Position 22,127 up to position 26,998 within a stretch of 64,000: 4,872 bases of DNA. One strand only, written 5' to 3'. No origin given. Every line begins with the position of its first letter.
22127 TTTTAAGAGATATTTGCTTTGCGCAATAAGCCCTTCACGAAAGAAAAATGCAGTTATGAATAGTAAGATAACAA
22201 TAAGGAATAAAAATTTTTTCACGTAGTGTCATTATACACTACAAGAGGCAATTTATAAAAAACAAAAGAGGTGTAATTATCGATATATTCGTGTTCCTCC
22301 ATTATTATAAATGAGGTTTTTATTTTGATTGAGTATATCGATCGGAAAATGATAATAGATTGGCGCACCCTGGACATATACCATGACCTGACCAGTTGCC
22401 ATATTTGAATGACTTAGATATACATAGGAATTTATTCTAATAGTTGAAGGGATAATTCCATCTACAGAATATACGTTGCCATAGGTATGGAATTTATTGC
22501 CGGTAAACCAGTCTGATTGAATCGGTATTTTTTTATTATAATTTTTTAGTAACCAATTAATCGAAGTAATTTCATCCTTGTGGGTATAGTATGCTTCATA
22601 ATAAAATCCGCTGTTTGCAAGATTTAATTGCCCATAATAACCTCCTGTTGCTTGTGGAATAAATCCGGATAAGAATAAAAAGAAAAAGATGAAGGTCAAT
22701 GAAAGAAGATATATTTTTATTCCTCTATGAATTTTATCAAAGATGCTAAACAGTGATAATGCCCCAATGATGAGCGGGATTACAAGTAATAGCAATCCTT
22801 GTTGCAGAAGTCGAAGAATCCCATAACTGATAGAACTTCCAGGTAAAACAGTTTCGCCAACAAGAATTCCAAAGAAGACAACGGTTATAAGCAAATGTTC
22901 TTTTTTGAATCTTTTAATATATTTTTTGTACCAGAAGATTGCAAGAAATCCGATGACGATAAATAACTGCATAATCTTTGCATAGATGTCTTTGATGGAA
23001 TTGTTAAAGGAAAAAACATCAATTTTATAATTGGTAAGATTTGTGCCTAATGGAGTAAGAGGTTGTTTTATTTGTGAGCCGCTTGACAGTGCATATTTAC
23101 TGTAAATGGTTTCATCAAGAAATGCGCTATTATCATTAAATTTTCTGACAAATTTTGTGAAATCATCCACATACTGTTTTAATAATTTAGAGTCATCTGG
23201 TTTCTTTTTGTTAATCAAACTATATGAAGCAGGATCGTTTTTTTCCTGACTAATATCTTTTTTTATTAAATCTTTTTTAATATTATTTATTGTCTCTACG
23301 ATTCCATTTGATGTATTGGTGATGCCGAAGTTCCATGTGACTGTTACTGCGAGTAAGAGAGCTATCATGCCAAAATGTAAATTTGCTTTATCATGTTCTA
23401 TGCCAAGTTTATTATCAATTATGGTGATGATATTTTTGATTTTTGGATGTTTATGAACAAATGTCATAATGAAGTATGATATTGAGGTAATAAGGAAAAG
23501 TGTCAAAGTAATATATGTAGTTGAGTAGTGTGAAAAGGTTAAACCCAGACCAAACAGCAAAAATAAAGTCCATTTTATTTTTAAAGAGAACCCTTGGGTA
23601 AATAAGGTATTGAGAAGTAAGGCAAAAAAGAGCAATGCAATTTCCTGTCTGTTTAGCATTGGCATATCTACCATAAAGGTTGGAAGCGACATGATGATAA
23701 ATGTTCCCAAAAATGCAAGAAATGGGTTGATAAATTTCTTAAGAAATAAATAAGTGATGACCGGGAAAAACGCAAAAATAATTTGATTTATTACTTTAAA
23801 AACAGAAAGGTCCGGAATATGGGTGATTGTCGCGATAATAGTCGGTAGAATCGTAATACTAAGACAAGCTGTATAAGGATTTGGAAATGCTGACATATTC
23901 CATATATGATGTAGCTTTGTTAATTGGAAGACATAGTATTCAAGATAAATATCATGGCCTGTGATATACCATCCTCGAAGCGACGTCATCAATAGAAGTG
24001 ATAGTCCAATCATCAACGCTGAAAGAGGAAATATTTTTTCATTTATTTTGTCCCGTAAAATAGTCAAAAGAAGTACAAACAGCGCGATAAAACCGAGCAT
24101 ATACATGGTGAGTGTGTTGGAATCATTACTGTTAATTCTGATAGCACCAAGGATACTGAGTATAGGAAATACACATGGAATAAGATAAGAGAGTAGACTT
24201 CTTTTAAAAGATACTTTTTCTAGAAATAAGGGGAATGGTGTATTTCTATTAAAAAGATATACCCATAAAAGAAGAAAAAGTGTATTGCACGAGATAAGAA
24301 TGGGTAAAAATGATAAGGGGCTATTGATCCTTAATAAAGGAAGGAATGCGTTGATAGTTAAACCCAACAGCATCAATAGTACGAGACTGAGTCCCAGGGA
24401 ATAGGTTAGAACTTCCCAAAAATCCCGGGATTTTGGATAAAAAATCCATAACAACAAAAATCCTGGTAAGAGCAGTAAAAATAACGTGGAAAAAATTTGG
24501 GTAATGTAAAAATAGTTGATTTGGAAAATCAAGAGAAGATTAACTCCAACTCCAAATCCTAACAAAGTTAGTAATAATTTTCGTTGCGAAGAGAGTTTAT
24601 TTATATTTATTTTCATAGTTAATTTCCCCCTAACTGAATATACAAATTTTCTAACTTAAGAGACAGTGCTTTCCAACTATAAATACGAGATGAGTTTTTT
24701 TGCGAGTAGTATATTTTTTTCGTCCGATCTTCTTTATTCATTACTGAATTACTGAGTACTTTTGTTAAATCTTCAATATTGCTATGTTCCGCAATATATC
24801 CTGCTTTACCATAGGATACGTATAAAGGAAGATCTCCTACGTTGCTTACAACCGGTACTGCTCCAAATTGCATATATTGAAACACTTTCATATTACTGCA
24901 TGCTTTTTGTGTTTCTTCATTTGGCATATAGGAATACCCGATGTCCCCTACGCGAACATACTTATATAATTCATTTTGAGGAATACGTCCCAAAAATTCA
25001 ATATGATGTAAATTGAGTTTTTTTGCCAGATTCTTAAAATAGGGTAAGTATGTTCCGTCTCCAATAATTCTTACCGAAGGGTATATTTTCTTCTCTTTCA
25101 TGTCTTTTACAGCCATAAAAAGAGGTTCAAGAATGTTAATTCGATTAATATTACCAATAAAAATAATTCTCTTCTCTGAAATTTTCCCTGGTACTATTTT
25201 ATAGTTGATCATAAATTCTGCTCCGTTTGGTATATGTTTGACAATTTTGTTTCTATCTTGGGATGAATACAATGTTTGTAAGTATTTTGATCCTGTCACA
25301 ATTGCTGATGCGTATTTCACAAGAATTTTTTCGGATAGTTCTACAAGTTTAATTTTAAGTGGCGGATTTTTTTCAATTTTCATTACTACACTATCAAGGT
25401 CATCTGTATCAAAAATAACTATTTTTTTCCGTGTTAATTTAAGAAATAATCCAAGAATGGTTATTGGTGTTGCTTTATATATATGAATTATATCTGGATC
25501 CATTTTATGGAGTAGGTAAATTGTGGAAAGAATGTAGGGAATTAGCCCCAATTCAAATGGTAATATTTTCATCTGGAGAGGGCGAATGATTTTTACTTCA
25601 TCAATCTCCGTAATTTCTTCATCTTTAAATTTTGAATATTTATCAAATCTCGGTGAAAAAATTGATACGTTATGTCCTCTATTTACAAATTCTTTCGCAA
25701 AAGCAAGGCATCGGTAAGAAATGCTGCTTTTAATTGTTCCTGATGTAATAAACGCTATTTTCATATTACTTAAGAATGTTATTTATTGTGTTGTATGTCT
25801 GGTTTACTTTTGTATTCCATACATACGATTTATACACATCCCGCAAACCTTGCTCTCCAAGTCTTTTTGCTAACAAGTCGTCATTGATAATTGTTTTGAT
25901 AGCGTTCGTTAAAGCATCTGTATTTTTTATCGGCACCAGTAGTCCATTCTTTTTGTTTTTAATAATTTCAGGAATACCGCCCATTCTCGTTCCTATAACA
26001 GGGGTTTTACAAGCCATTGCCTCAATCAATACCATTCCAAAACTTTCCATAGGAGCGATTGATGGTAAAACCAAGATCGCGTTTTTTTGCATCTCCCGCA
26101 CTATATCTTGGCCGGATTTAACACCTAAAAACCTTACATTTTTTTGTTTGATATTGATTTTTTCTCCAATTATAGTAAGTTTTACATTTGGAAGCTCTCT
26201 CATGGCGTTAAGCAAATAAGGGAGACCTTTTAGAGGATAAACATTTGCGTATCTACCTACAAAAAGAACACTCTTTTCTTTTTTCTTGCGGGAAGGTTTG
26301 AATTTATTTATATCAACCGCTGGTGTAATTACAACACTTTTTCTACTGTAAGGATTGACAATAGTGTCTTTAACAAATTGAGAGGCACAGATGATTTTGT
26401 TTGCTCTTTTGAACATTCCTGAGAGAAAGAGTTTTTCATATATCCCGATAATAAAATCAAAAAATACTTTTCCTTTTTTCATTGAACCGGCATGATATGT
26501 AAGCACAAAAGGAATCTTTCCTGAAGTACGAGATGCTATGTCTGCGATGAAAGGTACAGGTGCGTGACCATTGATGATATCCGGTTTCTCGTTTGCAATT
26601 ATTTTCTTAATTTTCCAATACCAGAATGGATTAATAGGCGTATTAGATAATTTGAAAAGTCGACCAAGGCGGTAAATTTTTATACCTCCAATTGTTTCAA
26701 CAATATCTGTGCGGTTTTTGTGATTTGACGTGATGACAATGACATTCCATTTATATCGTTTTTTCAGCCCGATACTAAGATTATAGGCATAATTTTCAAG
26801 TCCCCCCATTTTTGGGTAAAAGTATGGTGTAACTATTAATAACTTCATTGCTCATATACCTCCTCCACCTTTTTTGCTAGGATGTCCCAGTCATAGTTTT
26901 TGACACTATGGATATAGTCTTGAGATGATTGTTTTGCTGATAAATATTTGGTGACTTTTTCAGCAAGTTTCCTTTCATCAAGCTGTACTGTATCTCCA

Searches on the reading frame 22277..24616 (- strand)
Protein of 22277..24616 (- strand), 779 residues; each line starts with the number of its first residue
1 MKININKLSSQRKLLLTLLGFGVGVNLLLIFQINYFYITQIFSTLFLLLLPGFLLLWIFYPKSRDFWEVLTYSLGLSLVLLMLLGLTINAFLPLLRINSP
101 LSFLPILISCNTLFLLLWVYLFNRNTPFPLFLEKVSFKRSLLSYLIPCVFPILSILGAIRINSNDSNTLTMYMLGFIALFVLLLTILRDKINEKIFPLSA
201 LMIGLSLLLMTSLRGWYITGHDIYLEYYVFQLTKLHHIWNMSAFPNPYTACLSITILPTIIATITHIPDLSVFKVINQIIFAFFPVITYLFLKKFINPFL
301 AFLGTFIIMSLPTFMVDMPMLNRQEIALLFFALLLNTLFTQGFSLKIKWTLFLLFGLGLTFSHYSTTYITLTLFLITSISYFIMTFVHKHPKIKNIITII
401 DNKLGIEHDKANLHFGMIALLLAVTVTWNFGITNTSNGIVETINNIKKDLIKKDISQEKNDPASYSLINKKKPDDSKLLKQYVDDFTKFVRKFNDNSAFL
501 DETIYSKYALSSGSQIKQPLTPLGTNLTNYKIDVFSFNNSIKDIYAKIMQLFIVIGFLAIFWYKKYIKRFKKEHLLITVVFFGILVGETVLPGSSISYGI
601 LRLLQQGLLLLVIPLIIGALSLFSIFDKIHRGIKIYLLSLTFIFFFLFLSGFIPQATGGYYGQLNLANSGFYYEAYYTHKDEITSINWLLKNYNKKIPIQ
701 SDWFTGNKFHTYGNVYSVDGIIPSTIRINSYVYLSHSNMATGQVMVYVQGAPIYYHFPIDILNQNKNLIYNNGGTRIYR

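Call 10: search_protein_families(library=pfam, proteins=[window:22277-24616:-], max_evalue=0.001)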
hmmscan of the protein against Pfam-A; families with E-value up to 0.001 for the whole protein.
window:22277-24616:- (779 aa): 1 family
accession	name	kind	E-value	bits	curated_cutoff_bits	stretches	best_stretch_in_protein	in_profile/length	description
PF09971.14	DUF2206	-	2e-30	106.4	35.6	2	535-778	110-368/368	Predicted membrane protein (DUF2206)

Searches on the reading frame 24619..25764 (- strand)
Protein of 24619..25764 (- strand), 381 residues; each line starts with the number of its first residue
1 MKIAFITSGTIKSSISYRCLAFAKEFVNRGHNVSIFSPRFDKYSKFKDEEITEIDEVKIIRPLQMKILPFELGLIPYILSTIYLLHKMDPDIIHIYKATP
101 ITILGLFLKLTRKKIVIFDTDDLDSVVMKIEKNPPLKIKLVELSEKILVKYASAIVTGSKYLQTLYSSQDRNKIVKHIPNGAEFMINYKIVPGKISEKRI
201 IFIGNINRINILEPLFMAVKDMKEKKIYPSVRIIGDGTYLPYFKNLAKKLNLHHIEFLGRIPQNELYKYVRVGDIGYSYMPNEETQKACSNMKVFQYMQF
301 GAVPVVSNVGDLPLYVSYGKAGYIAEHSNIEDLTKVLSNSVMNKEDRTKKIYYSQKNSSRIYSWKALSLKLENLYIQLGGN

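Call 10: search_protein_families(library=pfam, proteins=[window:24619-25764:-], max_evalue=0.001)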
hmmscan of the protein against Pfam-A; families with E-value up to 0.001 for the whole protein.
window:24619-25764:- (381 aa): 5 families
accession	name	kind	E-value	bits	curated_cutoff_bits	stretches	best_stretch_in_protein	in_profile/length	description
PF00534.26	Glycos_transf_1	-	3.7e-13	49.8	26.4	1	197-356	15-171/172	Glycosyl transferases group 1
PF13692.12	Glyco_trans_1_4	-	1.1e-11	45.6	27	1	198-337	2-136/142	Glycosyl transferases group 1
PF13439.12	Glyco_transf_4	-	3.1e-09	37.5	28.5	1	19-181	8-165/170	Glycosyltransferase Family 4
PF13477.12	Glyco_trans_4_2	-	1.4e-06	28.9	23.4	1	17-117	11-104/139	Glycosyl transferase 4-like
PF13579.12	Glyco_trans_4_4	-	7.1e-05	23.6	29.7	1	18-181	6-158/158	Glycosyl transferase 4-like domain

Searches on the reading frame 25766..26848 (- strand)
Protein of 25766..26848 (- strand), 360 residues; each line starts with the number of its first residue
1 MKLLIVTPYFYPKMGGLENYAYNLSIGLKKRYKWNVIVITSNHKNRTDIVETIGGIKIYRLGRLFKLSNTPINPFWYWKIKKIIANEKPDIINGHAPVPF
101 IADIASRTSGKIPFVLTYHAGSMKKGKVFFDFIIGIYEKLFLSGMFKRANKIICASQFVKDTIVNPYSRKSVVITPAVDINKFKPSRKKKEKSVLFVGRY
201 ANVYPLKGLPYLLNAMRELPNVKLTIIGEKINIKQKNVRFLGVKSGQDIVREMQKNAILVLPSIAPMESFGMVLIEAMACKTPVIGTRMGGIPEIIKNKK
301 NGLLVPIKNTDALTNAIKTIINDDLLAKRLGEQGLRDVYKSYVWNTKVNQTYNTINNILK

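Call 10: search_protein_families(library=pfam, proteins=[window:25766-26848:-], max_evalue=0.001)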
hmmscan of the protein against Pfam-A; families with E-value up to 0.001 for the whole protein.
window:25766-26848:- (360 aa): 7 families
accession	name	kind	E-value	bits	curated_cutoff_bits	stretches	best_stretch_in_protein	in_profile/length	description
PF00534.26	Glycos_transf_1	-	1.5e-33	116.2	26.4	1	181-334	5-169/172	Glycosyl transferases group 1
PF13692.12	Glyco_trans_1_4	-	3.4e-29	102.4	27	1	192-323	2-142/142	Glycosyl transferases group 1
PF13439.12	Glyco_transf_4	-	1.3e-22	81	28.5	1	14-181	1-169/170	Glycosyltransferase Family 4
PF13477.12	Glyco_trans_4_2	-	7.7e-12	46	23.4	1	29-156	21-139/139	Glycosyl transferase 4-like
PF13524.12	Glyco_trans_1_2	-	3.9e-08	33.8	25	1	212-350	5-141/144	Glycosyl transferase-like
PF20706.3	GT4-conflict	-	8.2e-08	32.1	26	1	169-346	172-380/385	Family 4 Glycosyltransferase in conflict systems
PF13579.12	Glyco_trans_4_4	-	3.3e-05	24.7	29.7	1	15-165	1-144/158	Glycosyl transferase 4-like domain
